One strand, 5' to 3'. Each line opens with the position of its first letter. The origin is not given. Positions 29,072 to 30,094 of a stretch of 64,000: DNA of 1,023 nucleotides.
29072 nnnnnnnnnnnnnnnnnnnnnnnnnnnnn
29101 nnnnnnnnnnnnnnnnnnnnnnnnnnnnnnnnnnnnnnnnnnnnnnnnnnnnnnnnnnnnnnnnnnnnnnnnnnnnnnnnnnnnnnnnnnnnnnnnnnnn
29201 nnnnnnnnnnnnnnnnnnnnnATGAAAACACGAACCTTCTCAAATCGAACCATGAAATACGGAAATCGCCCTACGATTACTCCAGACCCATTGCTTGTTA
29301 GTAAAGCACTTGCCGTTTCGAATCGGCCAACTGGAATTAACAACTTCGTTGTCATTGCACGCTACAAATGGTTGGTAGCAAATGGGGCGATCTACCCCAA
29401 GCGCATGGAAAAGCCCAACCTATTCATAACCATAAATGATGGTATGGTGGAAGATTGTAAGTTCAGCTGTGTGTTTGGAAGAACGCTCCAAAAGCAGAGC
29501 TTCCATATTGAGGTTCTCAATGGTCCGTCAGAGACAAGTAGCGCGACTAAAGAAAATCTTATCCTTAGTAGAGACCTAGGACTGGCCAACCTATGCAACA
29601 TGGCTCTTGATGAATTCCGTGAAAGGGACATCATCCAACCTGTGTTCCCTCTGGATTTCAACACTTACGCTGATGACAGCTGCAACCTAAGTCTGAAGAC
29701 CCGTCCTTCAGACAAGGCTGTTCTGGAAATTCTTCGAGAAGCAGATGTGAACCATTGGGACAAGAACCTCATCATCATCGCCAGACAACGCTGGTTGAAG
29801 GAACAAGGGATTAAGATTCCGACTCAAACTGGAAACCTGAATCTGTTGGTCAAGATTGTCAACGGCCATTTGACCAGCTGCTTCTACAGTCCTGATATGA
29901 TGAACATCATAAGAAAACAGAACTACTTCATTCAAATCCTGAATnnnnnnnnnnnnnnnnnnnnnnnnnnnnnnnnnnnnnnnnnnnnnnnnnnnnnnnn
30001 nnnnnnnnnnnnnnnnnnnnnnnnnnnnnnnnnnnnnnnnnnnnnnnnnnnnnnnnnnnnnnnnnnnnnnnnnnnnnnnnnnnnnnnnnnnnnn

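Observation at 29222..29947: Operon partner of the viperin: internally duplicated protein of unknown function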

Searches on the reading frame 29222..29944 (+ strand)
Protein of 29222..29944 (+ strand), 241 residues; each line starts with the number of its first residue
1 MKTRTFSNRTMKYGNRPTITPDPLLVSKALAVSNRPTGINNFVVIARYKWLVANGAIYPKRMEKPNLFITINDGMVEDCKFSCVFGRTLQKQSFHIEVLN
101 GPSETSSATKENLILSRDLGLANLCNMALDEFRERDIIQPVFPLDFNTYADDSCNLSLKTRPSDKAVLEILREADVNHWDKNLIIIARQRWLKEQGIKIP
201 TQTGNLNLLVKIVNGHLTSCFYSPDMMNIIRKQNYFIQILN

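Call 4: search_protein_families(library=pfam, proteins=[window:29222-29944:+], max_evalue=1)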
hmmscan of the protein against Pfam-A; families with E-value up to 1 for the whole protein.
window:29222-29944:+ (241 aa): 0 families

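Call 5: search_protein_families(library=padloc, proteins=[window:29222-29944:+], max_evalue=1)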
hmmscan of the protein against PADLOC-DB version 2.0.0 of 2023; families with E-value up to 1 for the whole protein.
window:29222-29944:+ (241 aa): 0 families

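Call 8: find_homologous_proteins(query=window:29222-29944:+, max_evalue=0.001)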
Query window:29222-29944:+ (241 aa): 5 proteins with E <= 0.001 among 187 candidates.
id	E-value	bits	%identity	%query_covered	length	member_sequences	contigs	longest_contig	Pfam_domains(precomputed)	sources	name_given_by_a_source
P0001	2.4e-159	546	100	100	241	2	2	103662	-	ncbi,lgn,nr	ncbi:MAG: hypothetical protein H6601_08420 [Flavobacteriales bacterium]|nr:hypothetical protein [Fla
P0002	7.4e-123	426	78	100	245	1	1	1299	-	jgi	-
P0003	5.4e-119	414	76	100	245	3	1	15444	-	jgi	jgi:hypothetical protein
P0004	1.0e-116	406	74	100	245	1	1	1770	-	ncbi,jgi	jgi:hypothetical protein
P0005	1.5e-115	402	77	96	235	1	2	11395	-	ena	-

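Call 10: search_protein_families(library=ncbifam, proteins=[window:29222-29944:+], max_evalue=1)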
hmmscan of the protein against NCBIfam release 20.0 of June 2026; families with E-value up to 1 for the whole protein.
window:29222-29944:+ (241 aa): 1 family
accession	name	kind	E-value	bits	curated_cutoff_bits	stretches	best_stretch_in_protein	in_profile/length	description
TIGR01491.1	HAD-SF-IB-PSPlk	hypoth_equivalog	0.0057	16.4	151.9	1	161-219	66-119/201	phosphoserine phosphatase-like hydrolase, archaeal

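Call 11: search_protein_families(library=phrogs, proteins=[window:29222-29944:+], max_evalue=1)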
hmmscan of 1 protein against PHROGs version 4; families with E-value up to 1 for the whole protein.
window:29222-29944:+ (241 aa): 1 family
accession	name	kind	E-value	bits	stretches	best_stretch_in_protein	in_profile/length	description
phrog_4347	-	unknown function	0.33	12.1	0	173-205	12-44/73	-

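Call 13: find_encoding_contigs(protein=P0003, flank=8000)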
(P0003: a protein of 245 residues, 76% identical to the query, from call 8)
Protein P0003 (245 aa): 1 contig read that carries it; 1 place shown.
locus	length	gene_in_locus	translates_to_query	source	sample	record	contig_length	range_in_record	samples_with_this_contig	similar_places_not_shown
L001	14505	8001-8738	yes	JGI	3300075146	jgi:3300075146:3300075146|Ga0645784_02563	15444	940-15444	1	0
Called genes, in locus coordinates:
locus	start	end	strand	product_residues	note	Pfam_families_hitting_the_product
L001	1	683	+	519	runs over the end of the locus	PF20604:DUF6798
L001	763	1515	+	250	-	-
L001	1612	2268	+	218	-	PF01243:PNPOx_N, PF10590:PNP_phzG_C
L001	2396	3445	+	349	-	-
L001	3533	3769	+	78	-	-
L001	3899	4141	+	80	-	-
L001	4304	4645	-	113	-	PF05534:HicB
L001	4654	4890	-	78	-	PF07927:HicA_toxin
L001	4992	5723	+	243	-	PF06580:His_kinase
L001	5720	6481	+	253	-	PF00072:Response_reg, PF04397:LytTR (weak)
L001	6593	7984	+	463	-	PF04055:Radical_SAM, PF13353:Fer4_12 (faint), PF01202:SKI (weak), PF13189:Cytidylate_kin2, PF13207:AAA_17, PF13238:AAA_18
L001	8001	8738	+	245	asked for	-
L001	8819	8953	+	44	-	-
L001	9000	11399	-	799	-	PF01433:Peptidase_M1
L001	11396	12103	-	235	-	-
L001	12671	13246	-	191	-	PF13795:HupE_UreJ_2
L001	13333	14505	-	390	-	?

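Call 14: find_encoding_contigs(protein=P0005, flank=8000)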
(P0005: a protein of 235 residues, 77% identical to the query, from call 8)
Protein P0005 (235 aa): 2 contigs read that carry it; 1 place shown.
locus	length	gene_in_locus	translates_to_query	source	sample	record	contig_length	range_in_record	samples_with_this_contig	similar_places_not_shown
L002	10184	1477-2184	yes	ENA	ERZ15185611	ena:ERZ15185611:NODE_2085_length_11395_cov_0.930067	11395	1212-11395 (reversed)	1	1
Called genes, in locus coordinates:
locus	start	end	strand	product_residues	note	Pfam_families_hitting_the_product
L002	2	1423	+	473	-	?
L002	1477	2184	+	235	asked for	-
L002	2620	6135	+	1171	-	PF26921:DUF8276, PF12419:DUF3670, PF00176:SNF2-rel_dom, PF00271:Helicase_C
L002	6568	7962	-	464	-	PF00232:Glyco_hydro_1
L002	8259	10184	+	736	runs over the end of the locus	PF01578:Cytochrom_C_asm, PF16327:CcmF_C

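Call 15: search_protein_representatives(protein=window:29222-29944:+)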
Query: 241 residues. Proteins with E-value up to 0.001 (for the whole library): 16; up to 1e-10: 4; up to 1e-30: 1. The best 16 are listed.
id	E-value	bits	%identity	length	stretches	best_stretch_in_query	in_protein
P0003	1.7e-119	413.7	77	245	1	1-241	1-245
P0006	2.2e-24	102.5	46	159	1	70-241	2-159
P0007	3.1e-18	82.4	47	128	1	142-241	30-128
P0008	4.6e-14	68.7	41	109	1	145-241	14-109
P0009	5.1e-10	55.5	37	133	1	146-241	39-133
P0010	2.0e-08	50.2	35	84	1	20-100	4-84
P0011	1.7e-07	47.2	38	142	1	145-236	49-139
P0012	4.8e-07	45.7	35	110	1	161-241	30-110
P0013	5.3e-06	42.3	34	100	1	145-241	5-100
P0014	1.5e-05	40.8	31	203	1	142-241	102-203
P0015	1.1e-04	38.0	33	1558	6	13-114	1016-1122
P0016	1.6e-04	37.5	33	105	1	142-241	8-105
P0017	1.8e-04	37.3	29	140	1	145-241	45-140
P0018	3.7e-04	36.3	44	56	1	187-241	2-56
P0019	3.8e-04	36.2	37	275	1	19-232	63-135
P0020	6.1e-04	35.6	30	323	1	154-241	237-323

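Call 17: search_protein_families(library=pfam, proteins=[P0006, P0007, P0009, P0011, P0014, P0017, P0019, P0020], max_evalue=1)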
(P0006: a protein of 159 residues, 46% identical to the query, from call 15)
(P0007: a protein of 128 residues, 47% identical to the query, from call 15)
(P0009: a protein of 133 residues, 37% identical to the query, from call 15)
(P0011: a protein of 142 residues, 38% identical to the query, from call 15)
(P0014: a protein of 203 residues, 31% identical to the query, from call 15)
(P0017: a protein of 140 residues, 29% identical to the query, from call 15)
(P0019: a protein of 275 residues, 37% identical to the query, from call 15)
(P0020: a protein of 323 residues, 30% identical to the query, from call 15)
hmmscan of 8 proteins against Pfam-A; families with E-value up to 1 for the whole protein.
P0006 (159 aa): 0 families

P0007 (128 aa): 0 families

P0009 (133 aa): 1 family
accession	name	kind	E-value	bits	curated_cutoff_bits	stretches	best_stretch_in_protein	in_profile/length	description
PF11155.13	DUF2935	-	0.31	12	24.4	0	101-133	89-121/121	Domain of unknown function (DUF2935)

P0011 (142 aa): 2 families
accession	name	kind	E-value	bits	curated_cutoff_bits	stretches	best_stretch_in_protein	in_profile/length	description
PF14129.11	DUF4296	-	0.046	14.7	27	1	2-36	47-81/87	Domain of unknown function (DUF4296)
PF01159.24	Ribosomal_L6e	-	0.11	13.4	21.4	1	48-96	54-102/111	Ribosomal protein L6e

P0014 (203 aa): 1 family
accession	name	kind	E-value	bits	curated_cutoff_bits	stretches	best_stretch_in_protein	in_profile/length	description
PF01105.29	EMP24_GP25L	-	0.0067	16.9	25.9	1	80-143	71-134/182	emp24/gp25L/p24 family/GOLD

P0017 (140 aa): 0 families

P0019 (275 aa): 2 families
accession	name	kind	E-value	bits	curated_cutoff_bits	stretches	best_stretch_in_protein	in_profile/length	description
PF14076.12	DUF4258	-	0.0005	20.7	25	1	186-258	1-70/71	Domain of unknown function (DUF4258)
PF10147.14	CR6_interact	-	0.034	14.3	29.5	1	152-228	94-171/200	Growth arrest and DNA-damage-inducible proteins-interacting protein 1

P0020 (323 aa): 0 families

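Call 33: find_encoding_contigs(protein=P0012, flank=8000, max_places=3)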
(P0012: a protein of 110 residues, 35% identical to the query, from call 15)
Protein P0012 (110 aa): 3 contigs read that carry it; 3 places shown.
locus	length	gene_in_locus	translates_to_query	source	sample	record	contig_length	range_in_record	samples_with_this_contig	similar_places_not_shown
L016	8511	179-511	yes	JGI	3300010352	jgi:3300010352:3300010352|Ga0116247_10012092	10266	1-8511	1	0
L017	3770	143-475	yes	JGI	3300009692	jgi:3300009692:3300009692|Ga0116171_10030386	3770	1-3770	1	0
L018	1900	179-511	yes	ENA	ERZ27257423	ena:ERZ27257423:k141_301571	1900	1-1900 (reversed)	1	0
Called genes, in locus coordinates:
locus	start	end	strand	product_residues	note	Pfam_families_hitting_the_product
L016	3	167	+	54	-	?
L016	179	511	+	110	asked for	-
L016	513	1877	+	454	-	PF13477:Glyco_trans_4_2 (faint), PF13439:Glyco_transf_4, PF13579:Glyco_trans_4_4 (weak), PF20706:GT4-conflict (faint), PF00534:Glycos_transf_1, PF13692:Glyco_trans_1_4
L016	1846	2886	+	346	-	PF04055:Radical_SAM (weak), PF13186:SPASM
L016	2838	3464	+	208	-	PF00300:His_Phos_1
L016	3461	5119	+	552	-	PF02543:Carbam_trans_N, PF16861:Carbam_trans_C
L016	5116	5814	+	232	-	PF14903:WG_beta_rep (faint)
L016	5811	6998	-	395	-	PF00753:Lactamase_B (faint), PF13483:Lactamase_B_3 (faint), PF23023:Anti-Pycsar_Apyc1 (faint), PF12706:Lactamase_B_2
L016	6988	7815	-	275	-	-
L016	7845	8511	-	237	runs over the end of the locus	-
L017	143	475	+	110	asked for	-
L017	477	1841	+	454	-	PF13477:Glyco_trans_4_2 (faint), PF13439:Glyco_transf_4, PF13579:Glyco_trans_4_4 (weak), PF20706:GT4-conflict (faint), PF00534:Glycos_transf_1, PF13692:Glyco_trans_1_4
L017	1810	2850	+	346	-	PF04055:Radical_SAM (weak), PF13186:SPASM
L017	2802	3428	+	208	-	PF00300:His_Phos_1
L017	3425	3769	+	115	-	?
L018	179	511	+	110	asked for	-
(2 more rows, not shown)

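Call 38: predict_structure(alignment_id=A3)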
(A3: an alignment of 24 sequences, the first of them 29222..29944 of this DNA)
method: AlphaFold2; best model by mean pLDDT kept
length: 241 residues; sequences in the alignment: 24
mean_pLDDT: 67.8   pTM: 0.45
mean pLDDT of the five models: 67.8, 64.3, 62.2, 61.9, 61.4
residues with pLDDT >= 90: 14; 70-90: 128; 50-70: 38; < 50: 61
segments of 3 or more residues with pLDDT < 50: 1-17, 85-92, 102-132, 139-142
pLDDT, mean of each block of 10 residues (from residue 1): 26 43 82 76 83 76 81 84 54 67 43 38 39 49 64 66 86 73 88 90 80 82 77 78 84
secondary structure, 60 per line:
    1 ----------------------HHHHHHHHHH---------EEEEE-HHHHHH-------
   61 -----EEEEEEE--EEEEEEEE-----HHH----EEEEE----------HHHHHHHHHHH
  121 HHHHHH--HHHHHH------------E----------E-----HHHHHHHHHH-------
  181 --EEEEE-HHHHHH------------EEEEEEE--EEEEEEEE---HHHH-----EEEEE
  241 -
elements in order: H23-32 E42-46 H48-53 E66-72 E75-82 E95-99 H110-126 H129-134 H164-173 E183-187 H189-194 E207-213 E216-223 H227-230 E236-240

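Call 42: fold_search(model_id=the predicted structure, library=pdb)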
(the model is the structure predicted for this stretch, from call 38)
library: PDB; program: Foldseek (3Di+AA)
matches with E <= 10: 174; with E <= 0.001: 0
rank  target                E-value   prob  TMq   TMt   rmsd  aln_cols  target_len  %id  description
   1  8azg                  4.4e-01  0.03  0.12  0.09  19.7       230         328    7  Crystal structure of MreB from Geobacillus stearothermophilus ATCC7953 in complex with ATP (released 2023-09-13)
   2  1t6c                  5.6e-01  0.06  0.15  0.12  19.4       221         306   10  Structural characterization of the Ppx/GppA protein family: crystal structure of the Aquifex aeolicus family member (released 2004-08-03)
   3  3h1q_B                6.0e-01  0.12  0.15  0.14  12.6       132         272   11  Crystal structure of ethanolamine utilization protein EutJ from Carboxydothermus hydrogenoformans (released 2009-05-19)
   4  2gtd_A                7.1e-01  0.06  0.14  0.14  17.8       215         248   11  Crystal Structure of a Type III Pantothenate Kinase: Insight into the Catalysis of an Essential Coenzyme A Biosyntheti (released 2006-08-01)
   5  4a2a_B                8.1e-01  0.30  0.16  0.11   5.8        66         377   11  Thermotoga maritima FtsA:FtsZ(336-351) (released 2012-04-25)
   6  7zpu                  1.3e+00  0.03  0.13  0.11  19.5       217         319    8  Crystal structure of MreB from Geobacillus stearothermophilus ATCC7953 in complex with ATP (released 2023-05-10)
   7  4a2a_A                1.5e+00  0.18  0.12  0.08   6.4        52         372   15  Thermotoga maritima FtsA:FtsZ(336-351) (released 2012-04-25)
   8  7epq_A                1.7e+00  0.02  0.13  0.11  18.6       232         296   10  Crystal structure of exopolyphosphatase (PPX) from Porphyromonas gingivalis in complex with sulfate and magnesium ions (released 2022-05-11)
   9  6w90                  1.8e+00  0.03  0.13  0.18  13.1       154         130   10  De novo designed NTF2 fold protein NT-9 (released 2020-08-19)
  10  2j4r_A                1.8e+00  0.02  0.12  0.10  19.6       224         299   10  Structural Study of the Aquifex aeolicus PPX-GPPA enzyme (released 2007-10-16)
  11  1e4g                  2.0e+00  0.13  0.12  0.08   7.3        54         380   17  FtsA (ATP-bound form) from Thermotoga maritima (released 2000-10-18)
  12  9mru_A                2.2e+00  0.02  0.15  0.11  18.3       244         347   11  Structural Asymmetry in SARS-CoV-2 Nsp15 Hexamer Important for Catalytic Activity (released 2025-06-04)
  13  6ezz_B                2.5e+00  0.01  0.11  0.06  17.4       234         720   11  Crystal structure of Escherichia coli amine oxidase mutant E573Q (released 2018-08-29)
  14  1e4f                  2.7e+00  0.12  0.12  0.08   6.3        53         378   15  FtsA (apo form) from Thermotoga maritima (released 2000-10-18)
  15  9l12_E                2.7e+00  0.03  0.11  0.04  17.0       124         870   10  Crystal structure of Cas12h ternary complex (released 2025-06-11)
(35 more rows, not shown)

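Call 56: find_encoding_contigs(protein=P0020, flank=8000, max_places=3)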
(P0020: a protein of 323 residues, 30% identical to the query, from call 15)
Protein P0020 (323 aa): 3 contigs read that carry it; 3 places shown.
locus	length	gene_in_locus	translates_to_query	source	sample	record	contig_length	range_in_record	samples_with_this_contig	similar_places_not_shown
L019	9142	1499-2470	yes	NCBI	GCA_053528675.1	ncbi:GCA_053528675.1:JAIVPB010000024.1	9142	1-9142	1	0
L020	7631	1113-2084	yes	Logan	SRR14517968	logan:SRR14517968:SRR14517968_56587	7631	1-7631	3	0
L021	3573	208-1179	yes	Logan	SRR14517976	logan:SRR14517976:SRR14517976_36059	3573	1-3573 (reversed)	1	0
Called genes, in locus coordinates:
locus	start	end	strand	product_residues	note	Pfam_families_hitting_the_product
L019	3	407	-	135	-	?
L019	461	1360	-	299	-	PF00158:Sigma54_activat (faint), PF14532:Sigma54_activ_2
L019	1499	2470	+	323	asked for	-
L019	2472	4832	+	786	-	PF13439:Glyco_transf_4, PF13579:Glyco_trans_4_4 (faint), PF00534:Glycos_transf_1, PF13692:Glyco_trans_1_4, PF04055:Radical_SAM, PF13186:SPASM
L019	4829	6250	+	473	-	PF01909:NTP_transf_2 (weak), PF18765:Polbeta, PF13350:Y_phosphatase3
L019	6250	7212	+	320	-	PF08100:Dimerisation, PF00891:Methyltransf_2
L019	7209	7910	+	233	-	PF14903:WG_beta_rep (faint)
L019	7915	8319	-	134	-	-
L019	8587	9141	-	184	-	?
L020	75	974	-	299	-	PF00158:Sigma54_activat (faint), PF14532:Sigma54_activ_2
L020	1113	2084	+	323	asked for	-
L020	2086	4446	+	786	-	PF13439:Glyco_transf_4, PF13579:Glyco_trans_4_4 (faint), PF00534:Glycos_transf_1, PF13692:Glyco_trans_1_4, PF04055:Radical_SAM, PF13186:SPASM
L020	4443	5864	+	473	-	PF01909:NTP_transf_2 (weak), PF18765:Polbeta, PF13350:Y_phosphatase3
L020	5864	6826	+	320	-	PF08100:Dimerisation, PF00891:Methyltransf_2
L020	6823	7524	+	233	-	PF14903:WG_beta_rep (faint)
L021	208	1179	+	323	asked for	-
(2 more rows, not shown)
